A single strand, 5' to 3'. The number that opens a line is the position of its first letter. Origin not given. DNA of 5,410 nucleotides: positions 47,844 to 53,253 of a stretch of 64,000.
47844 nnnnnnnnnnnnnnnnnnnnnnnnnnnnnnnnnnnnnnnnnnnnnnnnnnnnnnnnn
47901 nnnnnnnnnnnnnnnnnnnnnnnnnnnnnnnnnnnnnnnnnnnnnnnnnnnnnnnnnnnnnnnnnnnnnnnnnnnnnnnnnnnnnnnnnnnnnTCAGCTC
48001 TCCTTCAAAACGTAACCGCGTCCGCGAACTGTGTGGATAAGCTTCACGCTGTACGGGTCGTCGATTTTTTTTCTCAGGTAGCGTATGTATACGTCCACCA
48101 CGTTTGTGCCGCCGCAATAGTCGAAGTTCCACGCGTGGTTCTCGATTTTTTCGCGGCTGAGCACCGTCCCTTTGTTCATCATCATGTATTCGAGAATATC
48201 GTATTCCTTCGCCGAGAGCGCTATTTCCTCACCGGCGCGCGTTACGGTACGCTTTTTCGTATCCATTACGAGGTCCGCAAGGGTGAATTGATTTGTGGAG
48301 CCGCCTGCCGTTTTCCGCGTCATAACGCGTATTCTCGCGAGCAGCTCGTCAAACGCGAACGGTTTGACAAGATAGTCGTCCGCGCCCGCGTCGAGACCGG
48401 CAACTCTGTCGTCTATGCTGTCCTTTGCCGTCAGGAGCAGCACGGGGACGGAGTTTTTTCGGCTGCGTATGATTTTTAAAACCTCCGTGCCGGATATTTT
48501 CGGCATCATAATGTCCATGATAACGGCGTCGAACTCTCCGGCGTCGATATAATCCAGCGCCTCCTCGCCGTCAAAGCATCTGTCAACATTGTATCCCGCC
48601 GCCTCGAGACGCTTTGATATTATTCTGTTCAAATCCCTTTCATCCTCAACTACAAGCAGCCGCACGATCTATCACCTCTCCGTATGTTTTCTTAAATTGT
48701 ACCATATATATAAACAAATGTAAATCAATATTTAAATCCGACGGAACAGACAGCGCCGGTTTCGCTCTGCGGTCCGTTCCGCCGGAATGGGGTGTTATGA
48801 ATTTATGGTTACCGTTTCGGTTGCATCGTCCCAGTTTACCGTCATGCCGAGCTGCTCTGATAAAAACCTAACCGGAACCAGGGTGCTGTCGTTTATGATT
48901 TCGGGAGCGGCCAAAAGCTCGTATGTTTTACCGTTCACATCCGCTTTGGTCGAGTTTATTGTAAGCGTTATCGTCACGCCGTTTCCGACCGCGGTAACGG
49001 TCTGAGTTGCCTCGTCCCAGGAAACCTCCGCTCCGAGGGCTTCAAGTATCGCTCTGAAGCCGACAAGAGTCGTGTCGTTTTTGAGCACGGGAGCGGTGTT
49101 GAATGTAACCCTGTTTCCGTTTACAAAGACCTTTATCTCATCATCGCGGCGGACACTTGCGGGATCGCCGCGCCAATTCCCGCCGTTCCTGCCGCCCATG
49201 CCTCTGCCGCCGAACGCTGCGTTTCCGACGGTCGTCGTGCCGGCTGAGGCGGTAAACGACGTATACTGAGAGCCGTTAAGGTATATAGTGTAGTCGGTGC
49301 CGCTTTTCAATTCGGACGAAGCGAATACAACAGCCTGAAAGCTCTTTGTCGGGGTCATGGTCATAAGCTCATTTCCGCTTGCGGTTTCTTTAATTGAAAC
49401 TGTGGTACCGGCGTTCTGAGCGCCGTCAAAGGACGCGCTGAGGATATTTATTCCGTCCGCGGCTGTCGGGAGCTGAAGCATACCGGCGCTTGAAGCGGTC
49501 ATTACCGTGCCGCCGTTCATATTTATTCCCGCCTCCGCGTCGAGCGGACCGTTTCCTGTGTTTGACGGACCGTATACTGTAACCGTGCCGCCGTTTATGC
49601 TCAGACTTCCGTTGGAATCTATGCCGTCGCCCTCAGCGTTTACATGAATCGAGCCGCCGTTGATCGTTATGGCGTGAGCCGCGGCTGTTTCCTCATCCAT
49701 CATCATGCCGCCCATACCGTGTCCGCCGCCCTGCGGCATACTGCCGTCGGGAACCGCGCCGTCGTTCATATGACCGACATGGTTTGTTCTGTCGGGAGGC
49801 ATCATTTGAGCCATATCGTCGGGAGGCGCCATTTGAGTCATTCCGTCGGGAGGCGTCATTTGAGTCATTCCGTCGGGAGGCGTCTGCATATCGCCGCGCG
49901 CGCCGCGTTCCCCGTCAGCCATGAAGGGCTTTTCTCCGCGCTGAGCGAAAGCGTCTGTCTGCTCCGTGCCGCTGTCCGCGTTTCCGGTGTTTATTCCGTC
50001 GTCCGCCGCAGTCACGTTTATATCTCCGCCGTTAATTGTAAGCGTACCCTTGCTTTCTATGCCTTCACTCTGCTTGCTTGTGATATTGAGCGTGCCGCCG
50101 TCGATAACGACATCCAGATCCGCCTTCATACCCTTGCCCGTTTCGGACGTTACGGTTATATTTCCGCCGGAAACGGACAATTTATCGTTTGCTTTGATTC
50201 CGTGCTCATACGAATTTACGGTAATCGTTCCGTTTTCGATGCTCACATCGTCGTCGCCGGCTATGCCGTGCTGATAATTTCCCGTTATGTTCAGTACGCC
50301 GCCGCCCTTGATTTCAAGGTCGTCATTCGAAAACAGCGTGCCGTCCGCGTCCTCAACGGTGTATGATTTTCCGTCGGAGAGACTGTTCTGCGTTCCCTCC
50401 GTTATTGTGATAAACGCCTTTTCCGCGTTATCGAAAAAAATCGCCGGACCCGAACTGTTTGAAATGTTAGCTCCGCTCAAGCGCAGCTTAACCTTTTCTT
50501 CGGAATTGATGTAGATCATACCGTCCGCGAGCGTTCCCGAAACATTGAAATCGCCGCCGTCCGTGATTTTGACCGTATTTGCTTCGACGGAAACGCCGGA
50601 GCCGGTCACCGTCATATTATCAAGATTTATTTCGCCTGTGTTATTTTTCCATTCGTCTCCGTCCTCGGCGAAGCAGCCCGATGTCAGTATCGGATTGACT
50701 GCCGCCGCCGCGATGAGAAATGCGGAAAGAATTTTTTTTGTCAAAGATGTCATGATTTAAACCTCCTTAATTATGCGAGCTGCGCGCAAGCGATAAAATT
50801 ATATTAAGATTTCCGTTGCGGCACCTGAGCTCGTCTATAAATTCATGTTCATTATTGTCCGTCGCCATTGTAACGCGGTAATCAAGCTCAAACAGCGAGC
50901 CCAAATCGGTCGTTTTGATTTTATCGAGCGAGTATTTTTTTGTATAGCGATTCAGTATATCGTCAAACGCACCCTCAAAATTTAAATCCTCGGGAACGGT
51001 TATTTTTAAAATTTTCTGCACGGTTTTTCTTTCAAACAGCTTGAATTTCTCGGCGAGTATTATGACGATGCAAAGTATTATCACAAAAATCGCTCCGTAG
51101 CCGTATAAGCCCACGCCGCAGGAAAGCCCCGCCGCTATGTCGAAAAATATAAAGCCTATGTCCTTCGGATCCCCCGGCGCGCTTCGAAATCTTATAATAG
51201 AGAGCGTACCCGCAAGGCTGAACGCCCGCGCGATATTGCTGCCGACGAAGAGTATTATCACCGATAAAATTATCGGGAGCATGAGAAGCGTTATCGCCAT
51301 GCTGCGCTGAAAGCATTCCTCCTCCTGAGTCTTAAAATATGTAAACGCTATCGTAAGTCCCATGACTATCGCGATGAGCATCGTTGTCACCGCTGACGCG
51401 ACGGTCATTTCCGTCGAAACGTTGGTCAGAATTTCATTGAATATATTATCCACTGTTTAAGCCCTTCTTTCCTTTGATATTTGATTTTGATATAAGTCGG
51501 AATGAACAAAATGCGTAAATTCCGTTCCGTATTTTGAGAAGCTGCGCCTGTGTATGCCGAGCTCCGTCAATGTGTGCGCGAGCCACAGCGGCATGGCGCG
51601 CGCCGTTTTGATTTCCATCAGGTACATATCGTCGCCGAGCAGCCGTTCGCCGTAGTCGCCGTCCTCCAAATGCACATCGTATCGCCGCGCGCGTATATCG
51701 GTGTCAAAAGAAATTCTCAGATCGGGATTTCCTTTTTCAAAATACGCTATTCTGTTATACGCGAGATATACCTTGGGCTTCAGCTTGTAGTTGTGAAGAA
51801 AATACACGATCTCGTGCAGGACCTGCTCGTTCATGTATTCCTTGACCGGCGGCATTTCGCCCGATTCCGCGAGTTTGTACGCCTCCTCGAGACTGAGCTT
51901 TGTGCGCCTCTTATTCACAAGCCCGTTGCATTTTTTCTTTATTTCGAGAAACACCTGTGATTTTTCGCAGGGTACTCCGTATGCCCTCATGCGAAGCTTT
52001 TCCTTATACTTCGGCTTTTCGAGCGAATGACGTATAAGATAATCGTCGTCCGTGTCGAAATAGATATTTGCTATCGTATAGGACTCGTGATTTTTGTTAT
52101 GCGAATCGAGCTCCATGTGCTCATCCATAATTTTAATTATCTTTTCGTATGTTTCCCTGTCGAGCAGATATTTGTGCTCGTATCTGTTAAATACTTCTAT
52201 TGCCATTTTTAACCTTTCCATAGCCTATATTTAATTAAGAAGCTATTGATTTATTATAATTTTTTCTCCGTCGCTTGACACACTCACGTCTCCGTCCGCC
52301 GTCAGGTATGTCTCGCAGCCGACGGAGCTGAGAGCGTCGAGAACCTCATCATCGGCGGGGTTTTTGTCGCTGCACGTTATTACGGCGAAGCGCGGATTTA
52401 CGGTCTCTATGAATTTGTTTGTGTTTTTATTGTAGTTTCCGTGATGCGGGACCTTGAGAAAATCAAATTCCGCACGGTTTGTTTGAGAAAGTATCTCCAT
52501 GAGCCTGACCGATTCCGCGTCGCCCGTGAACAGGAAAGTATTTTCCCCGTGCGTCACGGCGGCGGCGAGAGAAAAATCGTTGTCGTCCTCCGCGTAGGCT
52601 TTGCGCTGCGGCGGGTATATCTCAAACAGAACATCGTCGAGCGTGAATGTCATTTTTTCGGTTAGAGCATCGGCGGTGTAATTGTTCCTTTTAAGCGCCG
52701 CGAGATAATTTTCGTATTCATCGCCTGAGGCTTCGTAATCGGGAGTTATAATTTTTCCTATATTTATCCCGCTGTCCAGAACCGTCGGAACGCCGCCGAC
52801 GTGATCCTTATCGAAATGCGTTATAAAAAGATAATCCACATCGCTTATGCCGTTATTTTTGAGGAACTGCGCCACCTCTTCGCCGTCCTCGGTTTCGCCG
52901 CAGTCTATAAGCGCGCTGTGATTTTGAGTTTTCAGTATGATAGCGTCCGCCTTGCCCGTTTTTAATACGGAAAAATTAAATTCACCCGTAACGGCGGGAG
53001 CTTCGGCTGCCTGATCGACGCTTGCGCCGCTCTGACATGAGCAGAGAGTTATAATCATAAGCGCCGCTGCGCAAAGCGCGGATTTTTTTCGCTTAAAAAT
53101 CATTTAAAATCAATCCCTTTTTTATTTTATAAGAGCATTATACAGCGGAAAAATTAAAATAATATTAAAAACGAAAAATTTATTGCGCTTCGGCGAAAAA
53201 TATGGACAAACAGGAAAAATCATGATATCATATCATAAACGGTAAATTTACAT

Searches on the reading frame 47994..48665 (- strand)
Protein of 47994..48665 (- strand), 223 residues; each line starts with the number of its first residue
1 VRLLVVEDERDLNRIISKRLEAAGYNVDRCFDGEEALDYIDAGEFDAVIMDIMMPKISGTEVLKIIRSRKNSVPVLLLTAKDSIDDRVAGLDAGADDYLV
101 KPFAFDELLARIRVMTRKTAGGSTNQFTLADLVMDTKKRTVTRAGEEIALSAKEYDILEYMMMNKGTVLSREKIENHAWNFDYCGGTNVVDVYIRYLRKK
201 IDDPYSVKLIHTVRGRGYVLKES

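Call 78: search_protein_families(library=pfam, proteins=[window:47994-48665:-], max_evalue=0.00001)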
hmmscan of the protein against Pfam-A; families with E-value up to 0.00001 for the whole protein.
window:47994-48665:- (223 aa): 2 families
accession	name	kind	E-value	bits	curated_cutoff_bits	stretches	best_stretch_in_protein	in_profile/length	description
PF00072.30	Response_reg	-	1.2e-31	109.5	30.2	1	4-113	2-111/111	Response regulator receiver domain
PF00486.34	Trans_reg_C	-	1e-26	93.2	26.2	1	145-220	1-77/77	Transcriptional regulatory protein, C terminal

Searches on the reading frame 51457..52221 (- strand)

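Call 78: search_protein_families(library=pfam, proteins=[window:51457-52221:-], max_evalue=0.00001)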
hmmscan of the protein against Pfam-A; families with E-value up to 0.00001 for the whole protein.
window:51457-52221:- (254 aa): 1 family
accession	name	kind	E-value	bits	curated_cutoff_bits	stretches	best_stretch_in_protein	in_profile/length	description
PF09359.15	VTC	-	1.8e-51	175.4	23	1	12-234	1-230/235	VTC domain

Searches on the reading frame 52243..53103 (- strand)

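Call 78: search_protein_families(library=pfam, proteins=[window:52243-53103:-], max_evalue=0.00001)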
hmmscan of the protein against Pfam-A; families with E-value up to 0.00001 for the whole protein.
window:52243-53103:- (286 aa): 2 families
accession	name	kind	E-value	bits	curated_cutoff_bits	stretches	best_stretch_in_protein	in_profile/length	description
PF00753.33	Lactamase_B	-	1.7e-16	61.2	22.7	1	52-242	6-192/196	Metallo-beta-lactamase superfamily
PF12706.13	Lactamase_B_2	-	8.1e-07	29.3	27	1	65-207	4-153/200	Beta-lactamase superfamily domain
